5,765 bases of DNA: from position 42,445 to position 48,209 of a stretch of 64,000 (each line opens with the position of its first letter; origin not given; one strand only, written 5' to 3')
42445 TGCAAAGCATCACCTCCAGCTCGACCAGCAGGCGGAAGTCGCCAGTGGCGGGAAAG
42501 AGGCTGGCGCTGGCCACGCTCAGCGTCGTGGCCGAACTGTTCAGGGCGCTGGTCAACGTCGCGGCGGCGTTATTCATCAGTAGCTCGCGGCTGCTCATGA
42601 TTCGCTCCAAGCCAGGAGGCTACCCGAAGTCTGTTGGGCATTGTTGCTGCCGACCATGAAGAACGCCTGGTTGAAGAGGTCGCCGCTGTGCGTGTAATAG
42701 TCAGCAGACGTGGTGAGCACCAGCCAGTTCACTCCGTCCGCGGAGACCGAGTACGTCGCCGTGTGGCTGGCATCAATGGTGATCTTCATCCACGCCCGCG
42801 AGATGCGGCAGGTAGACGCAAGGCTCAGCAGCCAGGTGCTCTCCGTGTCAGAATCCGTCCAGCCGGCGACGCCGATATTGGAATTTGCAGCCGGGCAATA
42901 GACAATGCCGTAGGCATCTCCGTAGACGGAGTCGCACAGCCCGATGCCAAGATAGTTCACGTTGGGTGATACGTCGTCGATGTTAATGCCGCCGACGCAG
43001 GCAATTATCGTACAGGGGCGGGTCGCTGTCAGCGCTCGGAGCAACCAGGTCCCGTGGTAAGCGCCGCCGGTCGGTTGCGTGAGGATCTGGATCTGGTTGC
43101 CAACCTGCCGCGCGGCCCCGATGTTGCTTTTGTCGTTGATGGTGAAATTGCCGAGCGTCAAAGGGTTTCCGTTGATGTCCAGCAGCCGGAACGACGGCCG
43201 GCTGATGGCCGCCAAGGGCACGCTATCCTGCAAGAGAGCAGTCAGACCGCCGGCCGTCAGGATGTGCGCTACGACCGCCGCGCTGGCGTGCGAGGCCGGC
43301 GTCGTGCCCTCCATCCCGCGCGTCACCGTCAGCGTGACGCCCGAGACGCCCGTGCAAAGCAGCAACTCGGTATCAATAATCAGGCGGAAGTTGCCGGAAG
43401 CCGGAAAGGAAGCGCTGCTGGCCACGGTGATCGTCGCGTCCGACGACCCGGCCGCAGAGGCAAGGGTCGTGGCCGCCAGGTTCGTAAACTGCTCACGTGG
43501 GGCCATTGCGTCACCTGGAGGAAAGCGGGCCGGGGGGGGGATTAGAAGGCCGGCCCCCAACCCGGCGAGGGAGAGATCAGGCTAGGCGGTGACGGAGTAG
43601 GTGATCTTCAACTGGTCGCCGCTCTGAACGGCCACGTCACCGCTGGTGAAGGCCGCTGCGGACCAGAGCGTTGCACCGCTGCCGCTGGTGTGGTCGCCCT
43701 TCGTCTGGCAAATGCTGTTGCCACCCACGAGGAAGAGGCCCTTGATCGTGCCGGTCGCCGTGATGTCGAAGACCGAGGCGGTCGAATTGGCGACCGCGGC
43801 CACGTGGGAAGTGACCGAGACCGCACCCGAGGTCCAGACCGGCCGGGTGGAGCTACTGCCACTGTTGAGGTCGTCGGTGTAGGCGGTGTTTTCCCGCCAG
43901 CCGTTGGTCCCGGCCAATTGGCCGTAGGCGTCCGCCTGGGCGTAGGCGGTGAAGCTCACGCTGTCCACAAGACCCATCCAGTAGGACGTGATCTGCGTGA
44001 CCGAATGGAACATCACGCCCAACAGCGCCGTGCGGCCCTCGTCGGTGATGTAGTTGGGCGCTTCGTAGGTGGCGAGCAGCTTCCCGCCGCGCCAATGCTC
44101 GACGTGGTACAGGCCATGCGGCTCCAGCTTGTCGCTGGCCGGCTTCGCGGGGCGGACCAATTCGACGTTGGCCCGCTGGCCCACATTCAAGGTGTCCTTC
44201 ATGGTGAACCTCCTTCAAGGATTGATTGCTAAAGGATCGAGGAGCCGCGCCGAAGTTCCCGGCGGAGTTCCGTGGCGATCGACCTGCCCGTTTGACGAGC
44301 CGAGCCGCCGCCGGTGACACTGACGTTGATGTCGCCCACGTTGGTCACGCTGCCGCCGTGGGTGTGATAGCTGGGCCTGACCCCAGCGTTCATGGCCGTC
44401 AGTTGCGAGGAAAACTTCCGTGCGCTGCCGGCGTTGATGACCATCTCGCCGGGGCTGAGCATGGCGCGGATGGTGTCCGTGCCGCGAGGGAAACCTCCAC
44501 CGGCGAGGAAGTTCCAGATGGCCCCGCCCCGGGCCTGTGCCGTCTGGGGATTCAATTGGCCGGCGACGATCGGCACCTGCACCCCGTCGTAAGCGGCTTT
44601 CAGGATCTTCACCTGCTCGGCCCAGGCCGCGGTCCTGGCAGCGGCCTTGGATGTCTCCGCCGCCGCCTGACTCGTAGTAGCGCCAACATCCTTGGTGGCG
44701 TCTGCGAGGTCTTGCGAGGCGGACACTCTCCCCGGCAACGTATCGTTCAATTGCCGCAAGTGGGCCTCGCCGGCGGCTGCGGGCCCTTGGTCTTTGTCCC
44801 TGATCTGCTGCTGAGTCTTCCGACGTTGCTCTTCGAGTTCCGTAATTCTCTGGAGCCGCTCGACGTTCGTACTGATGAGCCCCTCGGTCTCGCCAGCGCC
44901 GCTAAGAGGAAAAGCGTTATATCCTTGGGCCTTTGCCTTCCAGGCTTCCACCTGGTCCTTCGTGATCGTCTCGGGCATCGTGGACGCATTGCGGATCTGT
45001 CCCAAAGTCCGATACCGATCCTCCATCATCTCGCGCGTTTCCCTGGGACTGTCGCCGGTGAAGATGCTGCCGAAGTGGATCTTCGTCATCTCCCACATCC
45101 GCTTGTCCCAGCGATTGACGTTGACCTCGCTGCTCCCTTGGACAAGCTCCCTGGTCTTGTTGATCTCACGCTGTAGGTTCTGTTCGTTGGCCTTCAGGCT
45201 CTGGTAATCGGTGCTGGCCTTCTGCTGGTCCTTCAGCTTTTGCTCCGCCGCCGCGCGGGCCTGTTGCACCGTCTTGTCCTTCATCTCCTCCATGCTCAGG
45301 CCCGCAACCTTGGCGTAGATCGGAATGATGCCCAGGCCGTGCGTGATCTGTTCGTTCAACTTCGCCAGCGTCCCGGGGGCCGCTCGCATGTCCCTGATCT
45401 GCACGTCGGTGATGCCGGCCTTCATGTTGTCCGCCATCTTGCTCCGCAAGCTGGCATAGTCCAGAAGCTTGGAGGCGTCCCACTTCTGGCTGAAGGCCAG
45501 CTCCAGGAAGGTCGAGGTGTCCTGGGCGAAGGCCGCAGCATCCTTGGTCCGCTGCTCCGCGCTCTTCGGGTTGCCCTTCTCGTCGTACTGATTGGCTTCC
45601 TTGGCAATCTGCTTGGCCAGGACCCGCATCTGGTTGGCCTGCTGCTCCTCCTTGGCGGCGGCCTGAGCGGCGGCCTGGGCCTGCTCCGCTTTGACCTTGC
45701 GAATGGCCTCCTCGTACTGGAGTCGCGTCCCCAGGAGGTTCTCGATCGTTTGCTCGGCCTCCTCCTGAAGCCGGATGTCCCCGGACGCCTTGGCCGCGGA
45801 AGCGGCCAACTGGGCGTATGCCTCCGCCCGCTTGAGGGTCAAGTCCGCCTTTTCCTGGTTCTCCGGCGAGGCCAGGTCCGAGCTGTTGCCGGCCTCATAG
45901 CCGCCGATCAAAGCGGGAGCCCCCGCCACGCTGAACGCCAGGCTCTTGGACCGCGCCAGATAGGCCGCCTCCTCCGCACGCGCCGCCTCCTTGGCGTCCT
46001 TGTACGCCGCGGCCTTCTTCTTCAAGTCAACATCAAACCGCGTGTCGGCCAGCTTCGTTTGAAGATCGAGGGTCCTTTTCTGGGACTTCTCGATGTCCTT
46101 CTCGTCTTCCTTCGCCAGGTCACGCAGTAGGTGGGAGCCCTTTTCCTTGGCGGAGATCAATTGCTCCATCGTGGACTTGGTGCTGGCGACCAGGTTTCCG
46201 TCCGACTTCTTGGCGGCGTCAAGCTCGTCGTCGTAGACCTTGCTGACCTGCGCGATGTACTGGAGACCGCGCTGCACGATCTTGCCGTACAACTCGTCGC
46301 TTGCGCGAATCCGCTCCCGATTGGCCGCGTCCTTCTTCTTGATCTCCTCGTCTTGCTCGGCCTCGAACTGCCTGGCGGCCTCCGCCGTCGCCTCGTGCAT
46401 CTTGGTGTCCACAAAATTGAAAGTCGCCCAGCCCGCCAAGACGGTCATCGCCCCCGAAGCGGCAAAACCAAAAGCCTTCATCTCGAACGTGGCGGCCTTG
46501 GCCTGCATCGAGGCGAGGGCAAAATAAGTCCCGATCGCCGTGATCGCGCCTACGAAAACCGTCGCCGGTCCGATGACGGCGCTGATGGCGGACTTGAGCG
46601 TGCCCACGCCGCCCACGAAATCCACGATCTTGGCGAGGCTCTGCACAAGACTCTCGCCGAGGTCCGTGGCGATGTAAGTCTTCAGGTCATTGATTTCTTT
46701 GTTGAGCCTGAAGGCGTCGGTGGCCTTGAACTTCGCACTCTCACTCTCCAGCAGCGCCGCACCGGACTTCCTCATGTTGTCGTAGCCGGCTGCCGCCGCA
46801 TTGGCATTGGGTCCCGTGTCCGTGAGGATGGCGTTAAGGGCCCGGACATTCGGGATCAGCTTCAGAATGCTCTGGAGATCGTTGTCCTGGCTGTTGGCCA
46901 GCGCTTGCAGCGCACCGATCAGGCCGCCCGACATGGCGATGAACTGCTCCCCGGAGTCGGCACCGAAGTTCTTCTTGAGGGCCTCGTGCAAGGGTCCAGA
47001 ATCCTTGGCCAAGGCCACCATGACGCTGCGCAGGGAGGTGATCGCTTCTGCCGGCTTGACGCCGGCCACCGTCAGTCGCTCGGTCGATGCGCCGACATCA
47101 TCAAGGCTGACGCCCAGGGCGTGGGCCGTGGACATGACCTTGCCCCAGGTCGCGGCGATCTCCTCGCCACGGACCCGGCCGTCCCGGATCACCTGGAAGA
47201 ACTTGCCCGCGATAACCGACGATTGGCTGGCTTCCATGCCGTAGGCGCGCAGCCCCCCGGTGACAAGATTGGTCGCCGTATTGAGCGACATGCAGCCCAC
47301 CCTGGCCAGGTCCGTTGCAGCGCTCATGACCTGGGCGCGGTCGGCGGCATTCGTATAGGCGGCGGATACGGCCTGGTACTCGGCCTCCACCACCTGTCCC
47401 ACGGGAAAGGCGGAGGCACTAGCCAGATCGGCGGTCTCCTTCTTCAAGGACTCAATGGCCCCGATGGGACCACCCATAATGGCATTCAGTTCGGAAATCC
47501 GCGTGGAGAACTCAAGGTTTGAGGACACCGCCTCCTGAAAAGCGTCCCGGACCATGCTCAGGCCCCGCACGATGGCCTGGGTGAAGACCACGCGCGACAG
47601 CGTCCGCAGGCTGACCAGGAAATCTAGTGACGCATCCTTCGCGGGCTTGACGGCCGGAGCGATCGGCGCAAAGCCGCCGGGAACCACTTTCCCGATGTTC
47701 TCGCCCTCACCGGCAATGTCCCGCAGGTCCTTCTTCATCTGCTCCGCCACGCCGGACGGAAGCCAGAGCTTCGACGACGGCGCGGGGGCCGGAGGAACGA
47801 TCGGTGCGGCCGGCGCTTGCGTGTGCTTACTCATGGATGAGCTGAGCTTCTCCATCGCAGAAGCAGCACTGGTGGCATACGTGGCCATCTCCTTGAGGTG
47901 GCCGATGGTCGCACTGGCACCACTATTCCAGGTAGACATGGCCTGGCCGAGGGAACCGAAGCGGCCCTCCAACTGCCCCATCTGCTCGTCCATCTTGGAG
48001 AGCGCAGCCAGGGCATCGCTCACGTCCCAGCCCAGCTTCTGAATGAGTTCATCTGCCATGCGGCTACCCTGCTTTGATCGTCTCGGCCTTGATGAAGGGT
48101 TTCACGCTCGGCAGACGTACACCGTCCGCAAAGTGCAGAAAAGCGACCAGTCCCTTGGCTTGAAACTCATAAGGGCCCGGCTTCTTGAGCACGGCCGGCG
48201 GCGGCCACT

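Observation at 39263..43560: Three consecutive tail-fibre paralogs with a shared ~100-aa N-terminal domain and divergent C-terminal domains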

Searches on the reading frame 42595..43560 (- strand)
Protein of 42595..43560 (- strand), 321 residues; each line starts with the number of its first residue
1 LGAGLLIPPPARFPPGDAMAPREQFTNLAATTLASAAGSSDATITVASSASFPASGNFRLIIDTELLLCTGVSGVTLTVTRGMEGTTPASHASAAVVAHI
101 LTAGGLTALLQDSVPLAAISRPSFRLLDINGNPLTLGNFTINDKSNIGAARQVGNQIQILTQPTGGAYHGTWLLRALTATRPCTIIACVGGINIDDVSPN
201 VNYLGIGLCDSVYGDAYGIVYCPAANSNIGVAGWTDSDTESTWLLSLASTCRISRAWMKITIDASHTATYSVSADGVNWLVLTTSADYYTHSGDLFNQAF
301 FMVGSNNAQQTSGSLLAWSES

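Call 4: search_protein_families(library=pfam, proteins=[window:42595-43560:-], max_evalue=0.1)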
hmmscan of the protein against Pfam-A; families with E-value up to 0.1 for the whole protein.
window:42595-43560:- (321 aa): 0 families

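Call 5: search_protein_families(library=phrogs, proteins=[window:42595-43560:-], max_evalue=0.01)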
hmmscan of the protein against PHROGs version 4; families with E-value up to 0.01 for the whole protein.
window:42595-43560:- (321 aa): 10 families
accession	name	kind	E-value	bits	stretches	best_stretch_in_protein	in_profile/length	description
phrog_38058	-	tail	9.5e-08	31.7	1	16-103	4-102/708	tail fiber protein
phrog_8469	-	tail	6.2e-07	30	1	25-120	5-109/303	tail fiber protein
phrog_1101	-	tail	4.6e-06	25.7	1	31-105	557-636/1405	tail protein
phrog_12150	-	unknown function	8.6e-06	25.9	1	27-102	9-89/477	-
phrog_6427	-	unknown function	1.3e-05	24.8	1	25-113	6-108/675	-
phrog_23837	-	head and packaging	1.6e-05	24.9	1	22-104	6-95/507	virion structural protein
phrog_19311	-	unknown function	2.6e-05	23.4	1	25-108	5-97/1023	-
phrog_7578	-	unknown function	0.00058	20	1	31-98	26-98/300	-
phrog_11439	-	tail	0.0021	17.4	1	24-101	195-276/775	tail fiber protein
phrog_9849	-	unknown function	0.0057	17.4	0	21-105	139-226/240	-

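Call 6: search_dna_similar(query=window:42595-43560:-, collection=phages, mode=protein, max_rows=30)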
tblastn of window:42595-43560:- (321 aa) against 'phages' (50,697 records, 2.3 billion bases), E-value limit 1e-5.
No match.

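Call 12: find_homologous_proteins(query=window:42595-43560:-)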
Query window:42595-43560:- (321 aa): 14 proteins with E <= 0.001 among 7227 candidates.
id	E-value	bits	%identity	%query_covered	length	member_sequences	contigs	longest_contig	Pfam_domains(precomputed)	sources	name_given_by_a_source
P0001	1.9e-191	653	99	94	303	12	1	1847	-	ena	-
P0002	5.1e-47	179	38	93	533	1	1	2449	PF13385.14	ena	-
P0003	6.5e-26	109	36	82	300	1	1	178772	-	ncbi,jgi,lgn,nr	ncbi:MAG TPA: hypothetical protein VHY91_14555 [Pirellulales bacterium]|jgi:hypothetical protein|nr:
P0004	1.1e-23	102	34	80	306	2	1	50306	-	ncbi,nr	ncbi:MAG TPA: hypothetical protein VHV55_14645 [Pirellulales bacterium]|nr:hypothetical protein [Pir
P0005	3.0e-23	101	31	93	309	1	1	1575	-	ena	-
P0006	8.3e-22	96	57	28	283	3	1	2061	-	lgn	-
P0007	2.2e-21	95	56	31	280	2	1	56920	-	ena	-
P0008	4.1e-21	94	31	93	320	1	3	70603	-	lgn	-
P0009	4.7e-21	93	42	51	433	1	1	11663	-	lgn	-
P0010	8.2e-19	86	57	29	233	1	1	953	-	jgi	jgi:hypothetical protein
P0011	3.2e-18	84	50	31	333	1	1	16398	-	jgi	-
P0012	4.0e-17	81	55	28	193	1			-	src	-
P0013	1.4e-4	39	-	-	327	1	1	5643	-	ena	-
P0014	7.4e-4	37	49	17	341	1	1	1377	-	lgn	-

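Call 15: find_encoding_contigs(protein=P0008, flank=10000, max_places=3)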
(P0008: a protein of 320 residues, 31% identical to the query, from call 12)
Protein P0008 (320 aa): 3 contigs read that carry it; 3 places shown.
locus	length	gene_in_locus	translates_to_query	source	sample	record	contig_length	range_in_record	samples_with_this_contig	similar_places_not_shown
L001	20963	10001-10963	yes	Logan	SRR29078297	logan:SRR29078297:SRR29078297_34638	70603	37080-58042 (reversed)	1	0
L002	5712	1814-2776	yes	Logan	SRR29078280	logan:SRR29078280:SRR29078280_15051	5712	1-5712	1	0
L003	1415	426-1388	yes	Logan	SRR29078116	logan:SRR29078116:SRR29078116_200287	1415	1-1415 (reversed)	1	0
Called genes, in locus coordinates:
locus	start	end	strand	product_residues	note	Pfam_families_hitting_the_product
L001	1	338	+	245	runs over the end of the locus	-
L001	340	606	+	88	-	-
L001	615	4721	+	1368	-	-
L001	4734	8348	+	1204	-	PF19077:Big_13 (faint), PF07495:Y_Y_Y (faint), PF11797:WxLIP_HBD (faint), PF13750:Big_3_3 (faint), PF16967:TcfC (faint), PF22352:K319L-like_PKD (faint), PF25059:FN3_DSCAM-DSCAML_C (faint), PF17957:Big_7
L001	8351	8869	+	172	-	PF16190:E1_FCCH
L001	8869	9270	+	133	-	-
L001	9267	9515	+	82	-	-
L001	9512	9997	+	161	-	-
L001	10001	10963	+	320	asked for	-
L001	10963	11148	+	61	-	-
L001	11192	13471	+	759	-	PF16190:E1_FCCH (weak)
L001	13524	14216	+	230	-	-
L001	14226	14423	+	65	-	-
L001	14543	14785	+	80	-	-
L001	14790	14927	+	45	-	-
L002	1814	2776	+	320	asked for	-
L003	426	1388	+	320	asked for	-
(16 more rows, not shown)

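Call 16: find_encoding_contigs(protein=P0003, flank=10000, max_places=2)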
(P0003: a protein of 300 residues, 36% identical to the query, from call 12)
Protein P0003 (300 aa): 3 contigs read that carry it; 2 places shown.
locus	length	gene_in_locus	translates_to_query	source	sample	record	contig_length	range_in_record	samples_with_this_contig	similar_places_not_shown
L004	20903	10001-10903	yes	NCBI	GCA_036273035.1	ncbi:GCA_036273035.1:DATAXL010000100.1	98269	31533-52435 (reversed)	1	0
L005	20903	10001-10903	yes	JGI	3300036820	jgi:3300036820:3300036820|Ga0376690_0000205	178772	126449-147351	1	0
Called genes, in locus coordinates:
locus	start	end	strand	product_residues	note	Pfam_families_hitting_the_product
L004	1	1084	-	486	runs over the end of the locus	PF07690:MFS_1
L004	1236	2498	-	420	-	PF25963:Beta-barrel_AAEA (faint), PF25917:BSH_RND, PF25973:BSH_CzcB (faint)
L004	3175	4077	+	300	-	PF16363:GDP_Man_Dehyd, PF01073:3Beta_HSD, PF01370:Epimerase, PF04321:RmlD_sub_bind (weak), PF07993:NAD_binding_4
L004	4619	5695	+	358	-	PF00589:Phage_integrase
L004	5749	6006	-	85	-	PF12728:HTH_17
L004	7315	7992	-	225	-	-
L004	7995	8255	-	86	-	-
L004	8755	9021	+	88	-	-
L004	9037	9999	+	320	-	-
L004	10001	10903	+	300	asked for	-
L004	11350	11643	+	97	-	-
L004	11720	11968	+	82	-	-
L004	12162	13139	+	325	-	-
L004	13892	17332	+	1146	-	PF10145:PhageMin_Tail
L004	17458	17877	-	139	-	PF04542:Sigma70_r2 (weak), PF08281:Sigma70_r4_2 (weak)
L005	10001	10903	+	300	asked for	-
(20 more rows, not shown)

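Call 76: search_protein_families(library=ncbifam, proteins=[window:42595-43506:-], max_evalue=0.01)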
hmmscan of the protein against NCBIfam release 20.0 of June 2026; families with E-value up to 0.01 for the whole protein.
window:42595-43506:- (303 aa): 0 families

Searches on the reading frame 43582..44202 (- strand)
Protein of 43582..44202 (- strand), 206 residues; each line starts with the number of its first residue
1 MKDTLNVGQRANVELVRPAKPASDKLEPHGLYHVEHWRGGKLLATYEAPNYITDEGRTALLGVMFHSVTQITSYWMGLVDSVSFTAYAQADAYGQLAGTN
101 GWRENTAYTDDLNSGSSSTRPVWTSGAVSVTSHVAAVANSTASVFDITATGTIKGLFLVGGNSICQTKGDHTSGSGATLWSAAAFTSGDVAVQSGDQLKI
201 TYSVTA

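Call 4: search_protein_families(library=pfam, proteins=[window:43582-44202:-], max_evalue=0.1)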
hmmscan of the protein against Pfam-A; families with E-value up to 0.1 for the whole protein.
window:43582-44202:- (206 aa): 0 families

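Call 5: search_protein_families(library=phrogs, proteins=[window:43582-44202:-], max_evalue=0.01)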
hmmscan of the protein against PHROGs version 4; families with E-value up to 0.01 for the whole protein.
window:43582-44202:- (206 aa): 1 family
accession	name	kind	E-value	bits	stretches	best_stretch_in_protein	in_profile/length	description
phrog_8123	-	unknown function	1.7e-08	35.4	1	47-205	48-189/192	-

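Call 31: search_solved_structures(query=window:43582-44202:-, max_evalue=1)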
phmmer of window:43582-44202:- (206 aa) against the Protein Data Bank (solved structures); distinct sequences matched with E-value up to 1: 14.
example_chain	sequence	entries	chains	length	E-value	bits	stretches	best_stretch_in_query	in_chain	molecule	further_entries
3v2o_A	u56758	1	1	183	0.4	13.6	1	57-195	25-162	Ankyrin repeat family A protein 2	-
5wzz_A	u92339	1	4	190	0.53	13.2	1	81-149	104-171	E3 ubiquitin-protein ligase SIAH1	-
1k2f_A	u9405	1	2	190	0.53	13.2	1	81-149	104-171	siah-1A protein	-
2an6_A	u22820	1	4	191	0.54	13.2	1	81-149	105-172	Ubiquitin ligase SIAH1A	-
4x3g_A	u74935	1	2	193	0.55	13.2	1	81-149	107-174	E3 ubiquitin-protein ligase SIAH1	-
2a25_A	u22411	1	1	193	0.55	13.2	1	81-149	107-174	Ubiquitin ligase SIAH1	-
8heo_A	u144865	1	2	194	0.55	13.1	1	81-149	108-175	E3 ubiquitin-protein ligase SIAH1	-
4c9z_A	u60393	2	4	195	0.56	13.1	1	81-149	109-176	E3 UBIQUITIN-PROTEIN LIGASE SIAH1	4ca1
4i7b_A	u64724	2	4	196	0.56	13.1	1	81-149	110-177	E3 ubiquitin-protein ligase SIAH1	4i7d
4i7c_A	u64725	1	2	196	0.56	13.1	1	81-149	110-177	E3 ubiquitin-protein ligase SIAH1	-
3so8_A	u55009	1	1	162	0.63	13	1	60-195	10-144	Ankyrin repeat family A protein 2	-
3v2x_A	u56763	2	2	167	0.66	12.9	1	60-195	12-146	Ankyrin repeat family A protein 2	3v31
4lg6_A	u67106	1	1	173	0.7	12.8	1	59-195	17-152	Ankyrin repeat family A protein 2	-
4qqi_A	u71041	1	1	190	0.82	12.6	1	59-195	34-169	Ankyrin repeat family A protein 2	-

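Call 76: search_protein_families(library=ncbifam, proteins=[window:43582-44202:-], max_evalue=0.01)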
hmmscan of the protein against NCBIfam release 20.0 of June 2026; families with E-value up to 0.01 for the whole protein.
window:43582-44202:- (206 aa): 0 families

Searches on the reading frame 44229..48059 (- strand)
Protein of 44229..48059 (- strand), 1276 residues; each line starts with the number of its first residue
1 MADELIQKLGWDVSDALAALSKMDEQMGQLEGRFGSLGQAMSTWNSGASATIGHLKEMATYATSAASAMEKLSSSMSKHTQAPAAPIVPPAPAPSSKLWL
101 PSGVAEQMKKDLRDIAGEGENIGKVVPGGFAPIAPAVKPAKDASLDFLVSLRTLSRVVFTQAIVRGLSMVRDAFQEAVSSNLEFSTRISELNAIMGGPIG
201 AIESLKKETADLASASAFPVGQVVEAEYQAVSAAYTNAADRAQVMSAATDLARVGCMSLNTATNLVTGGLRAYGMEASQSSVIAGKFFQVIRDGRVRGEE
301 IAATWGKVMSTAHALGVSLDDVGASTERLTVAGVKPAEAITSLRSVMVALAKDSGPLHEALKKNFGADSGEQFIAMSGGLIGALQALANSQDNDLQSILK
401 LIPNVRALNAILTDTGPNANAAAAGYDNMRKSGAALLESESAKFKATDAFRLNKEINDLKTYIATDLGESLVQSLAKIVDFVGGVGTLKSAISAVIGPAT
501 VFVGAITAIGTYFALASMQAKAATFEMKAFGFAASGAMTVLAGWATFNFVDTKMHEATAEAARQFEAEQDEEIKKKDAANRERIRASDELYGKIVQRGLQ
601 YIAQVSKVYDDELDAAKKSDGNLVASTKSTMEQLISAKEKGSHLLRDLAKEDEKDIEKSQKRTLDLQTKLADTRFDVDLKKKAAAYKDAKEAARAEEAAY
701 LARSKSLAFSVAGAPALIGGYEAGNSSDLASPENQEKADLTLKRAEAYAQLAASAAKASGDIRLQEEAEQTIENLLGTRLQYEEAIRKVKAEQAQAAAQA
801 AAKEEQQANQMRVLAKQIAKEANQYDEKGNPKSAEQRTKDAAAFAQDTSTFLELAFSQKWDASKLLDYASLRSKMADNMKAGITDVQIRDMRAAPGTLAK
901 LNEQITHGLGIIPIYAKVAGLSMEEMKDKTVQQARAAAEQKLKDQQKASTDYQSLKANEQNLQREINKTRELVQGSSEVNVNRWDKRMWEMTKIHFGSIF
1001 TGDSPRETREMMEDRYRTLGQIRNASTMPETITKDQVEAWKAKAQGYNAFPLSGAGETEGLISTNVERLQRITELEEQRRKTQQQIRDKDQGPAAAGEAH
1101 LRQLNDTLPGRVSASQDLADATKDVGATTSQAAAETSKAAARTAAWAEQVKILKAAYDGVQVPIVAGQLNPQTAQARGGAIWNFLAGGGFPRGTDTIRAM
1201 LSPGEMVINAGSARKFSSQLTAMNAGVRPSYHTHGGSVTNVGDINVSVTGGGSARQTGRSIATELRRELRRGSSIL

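Call 4: search_protein_families(library=pfam, proteins=[window:44229-48059:-], max_evalue=0.1)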
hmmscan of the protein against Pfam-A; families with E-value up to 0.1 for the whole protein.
window:44229-48059:- (1276 aa): 1 family
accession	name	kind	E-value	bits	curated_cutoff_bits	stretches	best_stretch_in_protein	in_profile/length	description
PF10145.14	PhageMin_Tail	-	3.8e-16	60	33.2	1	210-394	5-191/201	Phage-related minor tail protein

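Call 5: search_protein_families(library=phrogs, proteins=[window:44229-48059:-], max_evalue=0.01)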
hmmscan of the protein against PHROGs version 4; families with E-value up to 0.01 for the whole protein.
window:44229-48059:- (1276 aa): 9 families
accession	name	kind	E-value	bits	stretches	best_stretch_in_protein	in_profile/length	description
phrog_991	-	tail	5e-19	68.4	1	173-540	290-648/1966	tail length tape measure protein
phrog_23013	-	tail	1.9e-17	63.3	1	164-510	118-460/1379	tail length tape measure protein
phrog_1272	-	tail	2.9e-15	56.1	1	168-544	250-657/1606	tail length tape measure protein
phrog_4704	-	tail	7.3e-12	45.7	1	174-528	212-570/625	tail length tape measure protein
phrog_14441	-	tail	2.7e-10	41.4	1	173-342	70-238/241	tail length tape measure protein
phrog_1533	-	tail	1.9e-08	33.3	1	177-1122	249-1012/1688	tail length tape measure protein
phrog_36688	-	tail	9.2e-07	27.7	1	202-360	96-254/1600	tail length tape measure protein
phrog_28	-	tail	1.1e-05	25.2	1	173-545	275-656/1228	tail length tape measure protein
phrog_167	-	tail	0.001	17.8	1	176-529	280-620/1555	tail length tape measure protein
